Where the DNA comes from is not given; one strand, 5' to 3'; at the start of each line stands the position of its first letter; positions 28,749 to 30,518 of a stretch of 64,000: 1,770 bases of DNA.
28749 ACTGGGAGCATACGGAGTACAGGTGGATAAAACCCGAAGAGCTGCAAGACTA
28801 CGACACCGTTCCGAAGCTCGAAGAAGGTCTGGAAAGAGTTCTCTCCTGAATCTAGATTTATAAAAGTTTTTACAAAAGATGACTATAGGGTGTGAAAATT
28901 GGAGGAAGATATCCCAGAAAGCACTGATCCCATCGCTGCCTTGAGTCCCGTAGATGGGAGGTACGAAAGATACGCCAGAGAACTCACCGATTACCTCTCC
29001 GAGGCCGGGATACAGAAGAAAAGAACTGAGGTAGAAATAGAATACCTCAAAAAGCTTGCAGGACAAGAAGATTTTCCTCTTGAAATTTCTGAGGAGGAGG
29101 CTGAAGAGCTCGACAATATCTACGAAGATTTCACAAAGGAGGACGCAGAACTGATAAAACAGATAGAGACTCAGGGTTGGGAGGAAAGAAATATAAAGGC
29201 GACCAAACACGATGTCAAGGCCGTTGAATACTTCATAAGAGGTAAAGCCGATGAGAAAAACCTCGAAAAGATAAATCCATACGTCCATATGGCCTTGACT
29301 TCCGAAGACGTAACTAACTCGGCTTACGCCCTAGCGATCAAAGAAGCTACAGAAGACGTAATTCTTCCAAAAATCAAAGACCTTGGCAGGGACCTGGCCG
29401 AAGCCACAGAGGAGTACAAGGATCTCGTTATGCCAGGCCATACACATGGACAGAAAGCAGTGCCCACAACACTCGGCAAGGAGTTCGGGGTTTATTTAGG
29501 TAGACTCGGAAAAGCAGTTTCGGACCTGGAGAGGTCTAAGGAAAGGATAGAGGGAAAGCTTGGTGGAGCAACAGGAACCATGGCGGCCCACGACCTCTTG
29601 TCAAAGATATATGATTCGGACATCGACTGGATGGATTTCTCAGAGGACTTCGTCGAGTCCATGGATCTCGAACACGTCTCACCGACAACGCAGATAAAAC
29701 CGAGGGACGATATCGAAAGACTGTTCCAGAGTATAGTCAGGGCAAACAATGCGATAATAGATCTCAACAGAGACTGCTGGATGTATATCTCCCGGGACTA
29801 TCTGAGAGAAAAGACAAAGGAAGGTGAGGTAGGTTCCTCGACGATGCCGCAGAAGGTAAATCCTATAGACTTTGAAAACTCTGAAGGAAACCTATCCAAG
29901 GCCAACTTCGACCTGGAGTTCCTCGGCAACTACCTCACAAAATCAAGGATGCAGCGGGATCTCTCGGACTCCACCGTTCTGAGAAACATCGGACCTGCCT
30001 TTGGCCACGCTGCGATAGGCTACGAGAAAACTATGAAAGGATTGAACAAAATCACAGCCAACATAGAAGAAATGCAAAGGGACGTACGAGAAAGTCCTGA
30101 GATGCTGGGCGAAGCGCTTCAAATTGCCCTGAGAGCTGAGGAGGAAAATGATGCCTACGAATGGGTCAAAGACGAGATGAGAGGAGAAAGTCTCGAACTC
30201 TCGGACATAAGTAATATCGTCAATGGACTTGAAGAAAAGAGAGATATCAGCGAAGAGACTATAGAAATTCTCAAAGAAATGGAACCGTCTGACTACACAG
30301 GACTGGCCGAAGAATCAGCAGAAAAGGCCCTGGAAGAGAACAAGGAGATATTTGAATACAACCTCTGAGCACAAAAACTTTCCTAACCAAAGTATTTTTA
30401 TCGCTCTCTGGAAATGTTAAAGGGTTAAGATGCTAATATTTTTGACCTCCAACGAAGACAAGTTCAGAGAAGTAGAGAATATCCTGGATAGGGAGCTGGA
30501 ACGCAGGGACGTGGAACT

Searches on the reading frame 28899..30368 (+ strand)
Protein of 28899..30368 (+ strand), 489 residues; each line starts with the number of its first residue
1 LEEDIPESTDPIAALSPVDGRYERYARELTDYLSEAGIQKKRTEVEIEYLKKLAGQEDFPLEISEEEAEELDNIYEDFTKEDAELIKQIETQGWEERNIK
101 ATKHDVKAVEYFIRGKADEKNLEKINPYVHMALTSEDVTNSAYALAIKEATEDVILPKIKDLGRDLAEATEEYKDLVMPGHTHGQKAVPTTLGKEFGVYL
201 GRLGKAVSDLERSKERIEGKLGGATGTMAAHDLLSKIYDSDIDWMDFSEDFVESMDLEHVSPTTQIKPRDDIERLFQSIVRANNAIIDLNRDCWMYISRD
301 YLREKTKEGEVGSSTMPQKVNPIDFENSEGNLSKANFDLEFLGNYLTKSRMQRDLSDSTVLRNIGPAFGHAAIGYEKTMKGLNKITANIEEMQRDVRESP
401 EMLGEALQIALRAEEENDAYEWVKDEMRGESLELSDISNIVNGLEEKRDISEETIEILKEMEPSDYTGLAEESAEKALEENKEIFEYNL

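Call 17: search_protein_families(library=pfam, proteins=[window:28899-30368:+], max_evalue=0.001)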
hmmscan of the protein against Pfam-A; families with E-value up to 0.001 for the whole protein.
window:28899-30368:+ (489 aa): 2 families
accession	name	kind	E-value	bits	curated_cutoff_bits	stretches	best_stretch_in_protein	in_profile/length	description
PF00206.25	Lyase_1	-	1.1e-43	150.3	27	1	24-332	5-307/312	Lyase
PF08328.16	ASL_C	-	6.1e-33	113.8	35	1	349-467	1-115/115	Adenylosuccinate lyase C-terminal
